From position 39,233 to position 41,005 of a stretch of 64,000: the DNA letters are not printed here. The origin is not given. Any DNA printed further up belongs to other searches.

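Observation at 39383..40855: Rosetta-stone fusion of a DPM1/Ppm1-type polyprenyl-phosphate mannose synthase with a SAM methyltransferase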

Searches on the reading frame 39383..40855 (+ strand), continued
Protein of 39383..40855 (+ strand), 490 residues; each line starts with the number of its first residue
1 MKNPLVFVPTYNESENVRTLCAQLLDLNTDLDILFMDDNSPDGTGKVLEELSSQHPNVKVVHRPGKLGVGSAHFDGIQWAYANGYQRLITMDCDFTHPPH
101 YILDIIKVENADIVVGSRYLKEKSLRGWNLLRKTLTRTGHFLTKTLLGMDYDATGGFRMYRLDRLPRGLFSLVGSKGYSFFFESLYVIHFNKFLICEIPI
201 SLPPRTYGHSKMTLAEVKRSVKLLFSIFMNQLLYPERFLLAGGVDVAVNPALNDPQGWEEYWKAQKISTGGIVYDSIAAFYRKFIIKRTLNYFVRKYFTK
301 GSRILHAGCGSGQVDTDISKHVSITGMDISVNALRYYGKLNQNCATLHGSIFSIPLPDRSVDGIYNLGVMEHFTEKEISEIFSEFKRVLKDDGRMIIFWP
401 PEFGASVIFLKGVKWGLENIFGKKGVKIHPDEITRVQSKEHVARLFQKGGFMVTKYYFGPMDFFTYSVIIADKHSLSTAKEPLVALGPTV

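Call 13: find_encoding_contigs(protein=P0014, flank=10000, max_places=2)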
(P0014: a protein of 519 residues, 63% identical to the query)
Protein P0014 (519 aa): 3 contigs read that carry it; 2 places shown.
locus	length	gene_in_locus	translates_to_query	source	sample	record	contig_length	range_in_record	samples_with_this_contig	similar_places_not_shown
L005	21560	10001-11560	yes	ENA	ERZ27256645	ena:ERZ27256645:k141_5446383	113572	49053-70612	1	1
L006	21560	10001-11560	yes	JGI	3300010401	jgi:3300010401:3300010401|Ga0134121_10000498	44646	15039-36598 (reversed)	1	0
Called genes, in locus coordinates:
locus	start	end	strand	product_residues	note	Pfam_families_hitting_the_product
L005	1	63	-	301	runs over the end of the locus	PF02678:Pirin, PF05726:Pirin_C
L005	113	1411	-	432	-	PF00999:Na_H_Exchanger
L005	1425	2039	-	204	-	PF18899:DUF5655, PF08818:DUF1801, PF13376:OmdA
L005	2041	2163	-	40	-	-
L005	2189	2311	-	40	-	-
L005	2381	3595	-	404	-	PF04170:NlpE, PF17185:NlpE_C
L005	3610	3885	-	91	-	PF02597:ThiS (weak)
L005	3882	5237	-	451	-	PF25852:DUF6242_C (faint), PF15902:Sortilin-Vps10 (faint), PF02012:BNR (faint)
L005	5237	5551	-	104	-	PF09723:Zn_ribbon_8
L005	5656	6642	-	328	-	PF00535:Glycos_transf_2, PF10111:Glyco_tranf_2_2 (faint), PF13641:Glyco_tranf_2_3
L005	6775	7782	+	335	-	PF01370:Epimerase, PF04321:RmlD_sub_bind (weak), PF16363:GDP_Man_Dehyd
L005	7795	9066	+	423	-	PF08421:Methyltransf_13, PF13489:Methyltransf_23, PF08484:Methyltransf_14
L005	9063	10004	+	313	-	PF01370:Epimerase, PF04321:RmlD_sub_bind, PF16363:GDP_Man_Dehyd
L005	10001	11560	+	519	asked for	PF00535:Glycos_transf_2, PF02353:CMAS (weak), PF13489:Methyltransf_23 (weak), PF08241:Methyltransf_11, PF08242:Methyltransf_12, PF13649:Methyltransf_25, PF13847:Methyltransf_31 (weak)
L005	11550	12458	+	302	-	PF13489:Methyltransf_23, PF08241:Methyltransf_11, PF08242:Methyltransf_12, PF13649:Methyltransf_25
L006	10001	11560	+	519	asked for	PF00535:Glycos_transf_2, PF02353:CMAS (weak), PF13489:Methyltransf_23 (weak), PF08241:Methyltransf_11, PF08242:Methyltransf_12, PF13649:Methyltransf_25, PF13847:Methyltransf_31 (weak)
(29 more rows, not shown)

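Call 15: find_related_loci(query=window:39383-40855:+, collection=genome_contigs, flank=10000)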
Query window:39383-40855:+ (490 aa) in genome_contigs; peptide patterns used: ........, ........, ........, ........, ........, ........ (x = any residue, [..] = any of these).
200 stretches matched a pattern; 173 encode a relative of the query (tblastn E <= 1e-3); the best 80 are kept; 80 distinct loci.
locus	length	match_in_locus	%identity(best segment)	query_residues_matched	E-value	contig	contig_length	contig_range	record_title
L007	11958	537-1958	64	2-473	0e+0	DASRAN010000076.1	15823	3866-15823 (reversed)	MAG TPA_asm: Patescibacteria group bacterium isolate SMAG_U11119 k141_4307619, whole genome shotgun sequence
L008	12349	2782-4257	63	3-488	0e+0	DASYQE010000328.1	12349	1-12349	MAG TPA_asm: Candidatus Polarisedimenticolia bacterium isolate SMAG_U4477 k141_1581965, whole genome shotgun sequence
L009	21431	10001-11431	63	3-477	0e+0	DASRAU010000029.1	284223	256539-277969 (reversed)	MAG TPA_asm: Verrucomicrobiia bacterium isolate SMAG_U11126 k141_1479044, whole genome shotgun sequence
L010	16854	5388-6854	62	2-488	0e+0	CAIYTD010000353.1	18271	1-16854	MAG: Oligoflexia bacterium isolate Umea1_bin-2153 genome assembly, contig: bin-2153:353/400, whole genome shotgun sequen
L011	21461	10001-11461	63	5-490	0e+0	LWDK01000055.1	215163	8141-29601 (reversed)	MAG: Proteobacteria bacterium SG_bin7 77, whole genome shotgun sequence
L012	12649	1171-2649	61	1-486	0e+0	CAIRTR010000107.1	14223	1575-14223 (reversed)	MAG: Oligoflexia bacterium isolate Kiruna3_bin-3974 genome assembly, contig: bin-3974:107/323, whole genome shotgun sequ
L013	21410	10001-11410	63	4-473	0e+0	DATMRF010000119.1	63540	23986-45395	MAG TPA_asm: Candidatus Acidoferrum sp. isolate SMAG_U12948 k141_4584968, whole genome shotgun sequence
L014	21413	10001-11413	61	5-473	0e+0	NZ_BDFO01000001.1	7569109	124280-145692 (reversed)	Oligoflexus tunisiensis strain Shr3, whole genome shotgun sequence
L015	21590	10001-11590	55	4-474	0e+0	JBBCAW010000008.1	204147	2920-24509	Bdellovibrionota bacterium FG-1 24155C00008.1, whole genome shotgun sequence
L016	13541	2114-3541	57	1-473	0e+0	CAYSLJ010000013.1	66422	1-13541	MAG TPA_asm: uncultured Synergistia bacterium isolate SRP239243_co1_332 genome assembly, contig: NODE_442_length_66422_c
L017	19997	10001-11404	56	5-472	2e-177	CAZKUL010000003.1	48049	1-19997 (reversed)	MAG TPA_asm: uncultured Planctomycetales bacterium isolate binchicken_co241_121 genome assembly, contig: NODE_656_length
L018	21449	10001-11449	54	1-482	5e-177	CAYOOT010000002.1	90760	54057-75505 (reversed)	MAG TPA_asm: uncultured Bdellovibrionales bacterium isolate SRP150892_co2_493 genome assembly, contig: NODE_207_length_9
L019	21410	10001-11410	55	5-473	2e-168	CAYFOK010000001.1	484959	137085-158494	MAG TPA_asm: uncultured Candidatus Scalindua sp. isolate ERP019367_co2_59 genome assembly, contig: NODE_10_length_484959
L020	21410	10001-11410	54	5-473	3e-167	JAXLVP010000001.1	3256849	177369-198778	MAG: Bdellovibrionota bacterium isolate STL-BDEC1 C1.36.fa-1, whole genome shotgun sequence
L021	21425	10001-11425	52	5-483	1e-165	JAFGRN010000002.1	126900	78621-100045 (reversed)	MAG: Candidatus Omnitrophota bacterium isolate Zod_Metabat.83 k87_37289, whole genome shotgun sequence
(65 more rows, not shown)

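Call 28: predict_structure(alignment_id=A1)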
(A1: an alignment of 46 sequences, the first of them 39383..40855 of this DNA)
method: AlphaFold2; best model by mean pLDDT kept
length: 490 residues; sequences in the alignment: 46
mean_pLDDT: 87.2   pTM: 0.80
mean pLDDT of the five models: 87.2, 86.7, 85.9, 85.9, 85.2
residues with pLDDT >= 90: 270; 70-90: 171; 50-70: 30; < 50: 19
segments of 3 or more residues with pLDDT < 50: 268-270, 477-490
pLDDT, mean of each block of 10 residues (from residue 1): 92 93 94 96 96 97 91 97 98 84 95 95 86 86 93 92 95 90 95 96 65 80 89 86 78 77 60 73 89 96 89 87 94 86 91 95 90 91 97 94 80 84 71 80 94 94 89 68 44
secondary structure, 60 per line:
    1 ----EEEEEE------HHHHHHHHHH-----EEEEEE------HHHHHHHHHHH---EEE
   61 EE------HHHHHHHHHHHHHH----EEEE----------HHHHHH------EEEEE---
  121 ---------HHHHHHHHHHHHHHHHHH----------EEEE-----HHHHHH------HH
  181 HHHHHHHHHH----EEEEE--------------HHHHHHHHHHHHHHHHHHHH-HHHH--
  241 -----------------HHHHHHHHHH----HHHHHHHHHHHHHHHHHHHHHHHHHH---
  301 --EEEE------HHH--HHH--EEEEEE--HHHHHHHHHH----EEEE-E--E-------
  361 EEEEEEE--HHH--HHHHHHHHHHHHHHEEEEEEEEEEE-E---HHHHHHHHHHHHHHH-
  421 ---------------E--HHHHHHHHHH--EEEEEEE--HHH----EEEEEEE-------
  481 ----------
elements in order: E5-10 H17-26 E32-37 H44-54 E58-62 H69-82 E87-90 H101-106 E113-117 H130-147 E158-161 H167-172 H179-190 E195-199 H214-233 H235-238 H258-267 H272-297 E303-306 E323-328 H331-340 E345-348 E361-367 H375-388 E389-399 H405-419 H439-448 E451-457 E467-473
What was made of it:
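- On DPMS/Ppm1-type polyprenyl-phosphate mannose synthase: Helices 130-147 and 214-233 are present in the model (call 28).
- There is only a single GT domain, and no coiled-coil ruler appears in the model (call 28).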

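Call 30: fold_search(model_id=the predicted structure, library=pdb)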
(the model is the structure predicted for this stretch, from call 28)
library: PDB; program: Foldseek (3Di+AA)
matches with E <= 10: 1851; with E <= 0.001: 984
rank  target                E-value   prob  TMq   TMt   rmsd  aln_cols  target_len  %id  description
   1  5mlz                  1.2e-13  1.00  0.38  0.52  15.1       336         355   23  Dolichyl phosphate mannose synthase in complex with GDP and Mg2+ (released 2017-08-09)
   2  5mm1                  9.3e-13  1.00  0.37  0.52   3.9       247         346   25  Dolichyl phosphate mannose synthase in complex with GDP and dolichyl phosphate mannose (released 2017-08-09)
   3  9asc_A                1.2e-12  1.00  0.39  0.57  14.1       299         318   20  Cryo-EM Structure of the Glycosyltransferase ArnC from Salmonella enterica in the UDP-bound State Determined on Talos  (released 2025-02-05)
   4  9bhe_A                1.5e-12  1.00  0.40  0.60  15.9       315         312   19  Salmonella undecaprenyl-phosphate 4-deoxy-4-formamido-L-arabinose transferase (ArnC) bound to UDP (released 2025-02-12)
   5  9bhe_B                3.3e-12  1.00  0.38  0.57   4.4       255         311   21  Salmonella undecaprenyl-phosphate 4-deoxy-4-formamido-L-arabinose transferase (ArnC) bound to UDP (released 2025-02-12)
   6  3l8d                  5.2e-12  1.00  0.30  0.68   5.3       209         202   19  Crystal structure of methyltransferase from Bacillus Thuringiensis (released 2010-01-12)
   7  9nyd_C                5.9e-12  1.00  0.38  0.59  12.7       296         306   17  Cryo-EM structure of the glycosyltransferase GtrB in the pre-catalysis and product-bound state (released 2025-12-17)
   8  9nyf_A                6.3e-12  1.00  0.37  0.57  13.2       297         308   18  Cryo-EM structure of the glycosyltransferase GtrB (tetramer volume) (released 2025-12-17)
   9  9nyc_A                7.5e-12  1.00  0.37  0.56   9.9       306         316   19  Cryo-EM structure of the glycosyltransferase GtrB in the substrate-bound state (released 2025-12-17)
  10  5eke_C                8.0e-12  1.00  0.31  0.47  18.6       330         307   17  Structure of the polyisoprenyl-phosphate glycosyltransferase GtrB (F215A mutant) (released 2016-01-06)
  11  5ekp_C                9.0e-12  1.00  0.31  0.48  17.2       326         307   17  Structure of the polyisoprenyl-phosphate glycosyltransferase GtrB (WT) (released 2016-01-06)
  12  3sm3                  1.4e-11  1.00  0.29  0.62   6.9       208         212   23  Crystal Structure of SAM-dependent methyltransferases Q8PUK2_METMA from Methanosarcina mazei. Northeast Structural Genom (released 2011-07-20)
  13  9bhc_A                1.8e-11  1.00  0.35  0.54   4.1       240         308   22  Salmonella undecaprenyl-phosphate 4-deoxy-4-formamido-L-arabinose transferase (ArnC) (released 2025-02-12)
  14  5eke_B                2.1e-11  1.00  0.29  0.46  17.2       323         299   18  Structure of the polyisoprenyl-phosphate glycosyltransferase GtrB (F215A mutant) (released 2016-01-06)
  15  5ufm_A                2.3e-11  1.00  0.33  0.67   7.5       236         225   14  Crystal structure of Burkholderia thailandensis 1,6-didemethyltoxoflavin-N1-methyltransferase with bound 1,6-didemethy (released 2017-12-13)
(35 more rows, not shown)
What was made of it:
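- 39383..40117 (+): GT2 polyisoprenyl-phosphate glycosyltransferase domain (aa 1 to about 245), including interface helices aa 130-147 and 214-233. Foldseek hits to DPMS, ArnC and GtrB (call 30).
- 40130..40810 (+): Class I SAM-dependent methyltransferase domain (aa about 250-476): motif I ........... 305-315, beta2 Asp328, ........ 366-373, FWPPEFG 398-404, HPDE 429-432. Foldseek hits 3l8d, 3sm3, RebM, AtmM, MitM, ChlM (call 30).
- On DPMS/Ppm1-type polyprenyl-phosphate mannose synthase: Foldseek top hits are DPMS (call 30).
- On Class I SAM-dependent methyltransferase (Methyltransf_11-like): Foldseek probability 1.0 to many class I MTs (call 30). Fold hits span O-, N- and C-MTs (call 30).
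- Checked: The AF2 model has pLDDT 87.2 and pTM 0.80 (call 28), and Foldseek puts DPMS, ArnC and GtrB on top for the N-half and class I small-molecule MTs for the C-half (call 30).
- The MT fold hits are generic (O-, N- and C-methyltransferases alike; call 30), so the methyl acceptor is unknown.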

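Call 64: search_protein_families(library=pfam, alignment_id=A3, max_evalue=0.1)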
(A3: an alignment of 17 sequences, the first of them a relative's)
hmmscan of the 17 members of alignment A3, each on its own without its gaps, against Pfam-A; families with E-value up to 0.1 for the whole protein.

A. member 1, L059:11434-13209:+ (591 aa): 0 families

B. families by the number of members that match (of 17 scanned): 7 families
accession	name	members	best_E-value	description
PF13231.12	PMT_2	2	6.5e-06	Dolichyl-phosphate-mannose-protein mannosyltransferase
PF19029.5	DUF883_C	2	0.023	DUF883 C-terminal glycine zipper region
PF19040.6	SGNH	1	0.0036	SGNH domain (fused to AT3 domains)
PF19529.4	DUF6057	1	0.01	Family of unknown function (DUF6057)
PF14055.11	NVEALA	1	0.019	NVEALA protein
PF20872.2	MalF_N_TM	1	0.05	MalF, N-terminal region, transmembrane helices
PF10999.13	DUF2839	1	0.055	Protein of unknown function (DUF2839)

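Call 65: search_solved_structures(query=A3, max_evalue=1)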
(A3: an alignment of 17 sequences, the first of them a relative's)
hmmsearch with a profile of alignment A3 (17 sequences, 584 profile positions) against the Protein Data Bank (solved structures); distinct sequences matched with E-value up to 1: 2.
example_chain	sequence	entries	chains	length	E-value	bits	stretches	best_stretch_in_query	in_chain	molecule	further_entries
1hue_A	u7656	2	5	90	0.58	11.6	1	482-514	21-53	HU PROTEIN | PROTEIN HU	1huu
9xnh_I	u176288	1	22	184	0.61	11.5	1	238-294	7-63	pilus-like-gamma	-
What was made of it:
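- Tried and rejected: (2) Profile of the largest downstream membrane-partner family against PDB sequences: no meaningful hit (call 65).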
